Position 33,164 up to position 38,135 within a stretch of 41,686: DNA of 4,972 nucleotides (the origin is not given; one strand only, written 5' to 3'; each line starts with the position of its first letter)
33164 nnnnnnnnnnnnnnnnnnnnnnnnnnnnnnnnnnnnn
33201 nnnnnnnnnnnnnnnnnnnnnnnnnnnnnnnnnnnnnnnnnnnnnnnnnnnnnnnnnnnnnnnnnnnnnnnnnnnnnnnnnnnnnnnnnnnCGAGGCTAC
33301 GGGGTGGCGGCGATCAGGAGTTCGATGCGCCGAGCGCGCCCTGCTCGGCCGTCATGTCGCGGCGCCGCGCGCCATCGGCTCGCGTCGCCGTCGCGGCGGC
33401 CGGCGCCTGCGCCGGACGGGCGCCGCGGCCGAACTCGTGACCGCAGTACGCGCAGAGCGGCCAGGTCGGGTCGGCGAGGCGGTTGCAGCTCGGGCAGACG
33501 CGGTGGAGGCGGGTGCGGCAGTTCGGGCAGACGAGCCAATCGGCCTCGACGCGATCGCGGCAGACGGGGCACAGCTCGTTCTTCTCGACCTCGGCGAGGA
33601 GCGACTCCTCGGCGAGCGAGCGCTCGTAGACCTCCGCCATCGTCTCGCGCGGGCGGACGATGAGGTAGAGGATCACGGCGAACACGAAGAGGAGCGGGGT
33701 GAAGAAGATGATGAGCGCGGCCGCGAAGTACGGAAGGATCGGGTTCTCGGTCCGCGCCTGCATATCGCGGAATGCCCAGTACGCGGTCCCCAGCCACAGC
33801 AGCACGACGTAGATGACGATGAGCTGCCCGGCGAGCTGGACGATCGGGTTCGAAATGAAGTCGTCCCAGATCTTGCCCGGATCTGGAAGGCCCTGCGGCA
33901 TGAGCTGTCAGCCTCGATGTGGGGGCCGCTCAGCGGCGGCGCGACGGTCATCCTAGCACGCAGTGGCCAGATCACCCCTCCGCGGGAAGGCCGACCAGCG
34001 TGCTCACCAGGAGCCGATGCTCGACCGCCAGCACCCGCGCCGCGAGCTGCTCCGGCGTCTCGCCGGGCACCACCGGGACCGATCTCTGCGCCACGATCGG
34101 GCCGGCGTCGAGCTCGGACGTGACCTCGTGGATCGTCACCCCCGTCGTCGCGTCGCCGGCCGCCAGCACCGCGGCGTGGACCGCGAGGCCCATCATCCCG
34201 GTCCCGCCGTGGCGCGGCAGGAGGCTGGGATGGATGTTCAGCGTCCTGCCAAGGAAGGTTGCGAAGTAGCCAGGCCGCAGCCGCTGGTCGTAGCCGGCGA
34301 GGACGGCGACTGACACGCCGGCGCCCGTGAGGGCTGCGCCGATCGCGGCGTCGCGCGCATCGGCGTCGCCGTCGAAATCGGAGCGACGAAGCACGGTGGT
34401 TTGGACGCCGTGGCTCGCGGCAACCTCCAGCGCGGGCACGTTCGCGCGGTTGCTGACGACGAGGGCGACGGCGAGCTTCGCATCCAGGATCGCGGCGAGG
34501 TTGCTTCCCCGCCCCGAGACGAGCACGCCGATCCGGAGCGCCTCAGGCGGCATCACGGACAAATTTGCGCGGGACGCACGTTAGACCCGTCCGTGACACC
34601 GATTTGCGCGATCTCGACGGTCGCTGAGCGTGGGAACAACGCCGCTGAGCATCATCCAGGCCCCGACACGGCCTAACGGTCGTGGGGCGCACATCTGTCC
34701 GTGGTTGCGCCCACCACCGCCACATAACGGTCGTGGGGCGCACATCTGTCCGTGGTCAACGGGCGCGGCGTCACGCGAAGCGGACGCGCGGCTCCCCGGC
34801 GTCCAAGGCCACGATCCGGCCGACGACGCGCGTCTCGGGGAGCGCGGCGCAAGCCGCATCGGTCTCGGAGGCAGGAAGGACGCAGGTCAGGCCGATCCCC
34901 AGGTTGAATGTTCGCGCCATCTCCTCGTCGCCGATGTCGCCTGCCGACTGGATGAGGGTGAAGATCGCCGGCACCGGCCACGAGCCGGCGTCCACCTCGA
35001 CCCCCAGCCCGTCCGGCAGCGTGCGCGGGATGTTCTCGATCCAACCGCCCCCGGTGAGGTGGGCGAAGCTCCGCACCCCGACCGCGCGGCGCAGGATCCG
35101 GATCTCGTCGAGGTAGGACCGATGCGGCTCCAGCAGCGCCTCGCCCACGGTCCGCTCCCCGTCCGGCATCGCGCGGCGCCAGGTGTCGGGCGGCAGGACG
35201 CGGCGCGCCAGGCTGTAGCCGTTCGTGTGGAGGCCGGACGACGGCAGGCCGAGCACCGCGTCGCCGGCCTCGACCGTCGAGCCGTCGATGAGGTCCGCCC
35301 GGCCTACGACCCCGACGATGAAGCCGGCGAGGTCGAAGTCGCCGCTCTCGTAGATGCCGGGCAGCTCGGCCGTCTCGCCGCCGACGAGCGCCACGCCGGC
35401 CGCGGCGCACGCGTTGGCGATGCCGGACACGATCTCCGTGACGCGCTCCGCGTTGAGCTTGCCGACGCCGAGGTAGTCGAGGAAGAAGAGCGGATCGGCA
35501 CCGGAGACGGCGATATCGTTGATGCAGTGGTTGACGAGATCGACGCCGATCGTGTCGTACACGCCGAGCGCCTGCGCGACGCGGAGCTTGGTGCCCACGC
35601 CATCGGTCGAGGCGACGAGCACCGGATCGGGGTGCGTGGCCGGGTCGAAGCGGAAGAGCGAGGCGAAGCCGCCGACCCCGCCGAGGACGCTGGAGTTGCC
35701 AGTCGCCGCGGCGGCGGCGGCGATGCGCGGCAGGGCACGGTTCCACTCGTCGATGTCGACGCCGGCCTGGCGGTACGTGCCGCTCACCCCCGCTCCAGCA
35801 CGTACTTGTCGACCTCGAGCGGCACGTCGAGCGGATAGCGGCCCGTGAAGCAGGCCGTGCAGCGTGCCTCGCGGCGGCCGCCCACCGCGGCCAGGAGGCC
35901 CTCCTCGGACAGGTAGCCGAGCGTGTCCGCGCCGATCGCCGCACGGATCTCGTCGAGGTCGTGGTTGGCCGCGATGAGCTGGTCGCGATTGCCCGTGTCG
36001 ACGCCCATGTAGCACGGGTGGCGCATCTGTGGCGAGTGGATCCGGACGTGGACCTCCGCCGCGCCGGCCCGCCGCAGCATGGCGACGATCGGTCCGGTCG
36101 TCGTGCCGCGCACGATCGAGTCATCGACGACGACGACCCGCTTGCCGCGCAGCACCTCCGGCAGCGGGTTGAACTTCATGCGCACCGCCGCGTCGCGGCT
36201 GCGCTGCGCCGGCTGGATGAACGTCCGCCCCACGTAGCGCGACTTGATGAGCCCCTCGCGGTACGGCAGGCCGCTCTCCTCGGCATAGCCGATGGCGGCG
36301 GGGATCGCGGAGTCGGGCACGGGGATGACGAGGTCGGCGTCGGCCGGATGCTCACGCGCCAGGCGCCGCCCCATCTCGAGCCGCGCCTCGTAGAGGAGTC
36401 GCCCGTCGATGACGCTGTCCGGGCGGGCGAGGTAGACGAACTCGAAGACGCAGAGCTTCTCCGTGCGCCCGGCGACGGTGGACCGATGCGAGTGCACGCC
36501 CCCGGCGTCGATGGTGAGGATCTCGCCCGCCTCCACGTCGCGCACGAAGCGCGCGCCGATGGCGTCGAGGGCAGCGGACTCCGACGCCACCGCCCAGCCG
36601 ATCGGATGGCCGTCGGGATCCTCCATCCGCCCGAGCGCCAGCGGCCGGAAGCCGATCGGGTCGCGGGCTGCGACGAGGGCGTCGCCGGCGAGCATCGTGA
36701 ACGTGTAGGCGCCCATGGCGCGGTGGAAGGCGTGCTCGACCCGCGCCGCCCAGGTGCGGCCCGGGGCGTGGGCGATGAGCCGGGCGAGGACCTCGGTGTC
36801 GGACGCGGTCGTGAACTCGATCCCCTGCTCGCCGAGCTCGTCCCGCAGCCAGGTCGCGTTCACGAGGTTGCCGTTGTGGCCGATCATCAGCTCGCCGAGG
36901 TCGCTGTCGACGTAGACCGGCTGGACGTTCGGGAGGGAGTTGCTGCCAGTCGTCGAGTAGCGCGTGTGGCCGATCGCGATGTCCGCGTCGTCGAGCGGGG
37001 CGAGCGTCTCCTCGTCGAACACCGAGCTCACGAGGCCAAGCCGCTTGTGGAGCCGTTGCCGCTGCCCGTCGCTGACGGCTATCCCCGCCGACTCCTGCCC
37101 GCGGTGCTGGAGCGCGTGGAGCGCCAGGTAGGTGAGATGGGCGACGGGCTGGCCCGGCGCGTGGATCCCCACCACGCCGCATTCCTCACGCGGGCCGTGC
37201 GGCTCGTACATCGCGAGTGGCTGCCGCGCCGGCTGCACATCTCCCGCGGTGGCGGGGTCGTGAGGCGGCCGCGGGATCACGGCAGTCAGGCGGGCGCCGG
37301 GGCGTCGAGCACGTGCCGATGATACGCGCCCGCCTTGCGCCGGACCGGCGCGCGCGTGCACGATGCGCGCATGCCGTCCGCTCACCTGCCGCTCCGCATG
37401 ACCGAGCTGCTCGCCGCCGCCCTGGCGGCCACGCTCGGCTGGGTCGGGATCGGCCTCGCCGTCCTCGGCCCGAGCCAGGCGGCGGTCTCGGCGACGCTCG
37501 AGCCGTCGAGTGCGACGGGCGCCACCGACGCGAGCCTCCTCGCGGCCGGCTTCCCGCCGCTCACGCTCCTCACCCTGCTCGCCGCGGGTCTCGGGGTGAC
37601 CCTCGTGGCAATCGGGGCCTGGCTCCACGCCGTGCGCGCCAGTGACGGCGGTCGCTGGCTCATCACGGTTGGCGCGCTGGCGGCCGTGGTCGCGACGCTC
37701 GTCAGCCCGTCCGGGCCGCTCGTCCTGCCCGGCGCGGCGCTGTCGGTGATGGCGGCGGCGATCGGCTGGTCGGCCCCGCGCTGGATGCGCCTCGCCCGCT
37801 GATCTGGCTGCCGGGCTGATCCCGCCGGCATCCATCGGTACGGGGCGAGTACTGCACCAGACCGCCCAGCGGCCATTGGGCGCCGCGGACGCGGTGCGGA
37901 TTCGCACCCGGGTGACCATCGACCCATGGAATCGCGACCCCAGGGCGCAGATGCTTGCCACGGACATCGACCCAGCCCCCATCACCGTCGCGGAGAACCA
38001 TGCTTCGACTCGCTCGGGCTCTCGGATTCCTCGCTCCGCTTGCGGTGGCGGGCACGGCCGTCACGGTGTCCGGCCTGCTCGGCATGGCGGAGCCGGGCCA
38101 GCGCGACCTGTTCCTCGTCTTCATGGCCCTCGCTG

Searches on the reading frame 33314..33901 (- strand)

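Call 9: search_protein_families(library=pfam, proteins=[window:33314-33901:-], max_evalue=0.001)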
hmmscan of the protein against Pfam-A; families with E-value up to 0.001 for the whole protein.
window:33314-33901:- (195 aa): 5 families
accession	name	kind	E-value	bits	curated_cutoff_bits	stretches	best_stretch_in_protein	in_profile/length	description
PF12773.13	DZR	-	2e-09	37.9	27.3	1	111-154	1-45/45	Double zinc ribbon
PF13248.11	Zn_ribbon_3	-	1.5e-06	27.9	27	1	134-156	3-25/26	zinc-ribbon domain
PF18912.6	DZR_2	-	0.00022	21.4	27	0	111-154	10-53/56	Double zinc ribbon domain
PF13240.11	Zn_Ribbon_1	-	0.00028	21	25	0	136-156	2-22/23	zinc-ribbon domain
PF14446.12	Prok-RING_1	-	0.00029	21.2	29.1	1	108-136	4-34/54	Prokaryotic RING finger family 1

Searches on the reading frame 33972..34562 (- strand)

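Call 9: search_protein_families(library=pfam, proteins=[window:33972-34562:-], max_evalue=0.001)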
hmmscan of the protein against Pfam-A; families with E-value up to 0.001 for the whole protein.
window:33972-34562:- (196 aa): 1 family
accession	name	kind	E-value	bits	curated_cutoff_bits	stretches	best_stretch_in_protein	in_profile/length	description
PF00551.24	Formyl_trans_N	-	1.4e-36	126.4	26.1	1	10-189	2-181/181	Formyl transferase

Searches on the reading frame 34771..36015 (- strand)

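Call 9: search_protein_families(library=pfam, proteins=[window:34771-36015:-], max_evalue=0.001)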
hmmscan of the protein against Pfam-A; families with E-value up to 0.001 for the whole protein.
window:34771-36015:- (414 aa): 2 families
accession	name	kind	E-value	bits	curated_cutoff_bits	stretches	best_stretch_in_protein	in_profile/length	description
PF02769.27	AIRS_C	-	1.6e-24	87.3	23.1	1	249-405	1-149/156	AIR synthase related protein, C-terminal domain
PF00586.29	AIRS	-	1e-23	84.3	24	1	129-237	11-112/112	AIR synthase related protein, N-terminal domain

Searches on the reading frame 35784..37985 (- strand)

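Call 9: search_protein_families(library=pfam, proteins=[window:35784-37985:-], max_evalue=0.001)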
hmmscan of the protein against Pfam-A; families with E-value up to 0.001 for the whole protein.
window:35784-37985:- (733 aa): 3 families
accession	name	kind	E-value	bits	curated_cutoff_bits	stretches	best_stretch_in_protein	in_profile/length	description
PF13522.11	GATase_6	-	7.8e-19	68.4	27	1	333-454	9-121/130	Glutamine amidotransferase domain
PF13537.11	GATase_7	-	1.2e-16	61.2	25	1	353-474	12-122/123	Glutamine amidotransferase domain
PF00156.33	Pribosyltran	-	5.3e-06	26.3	26.3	1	544-647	20-120/158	Phosphoribosyl transferase domain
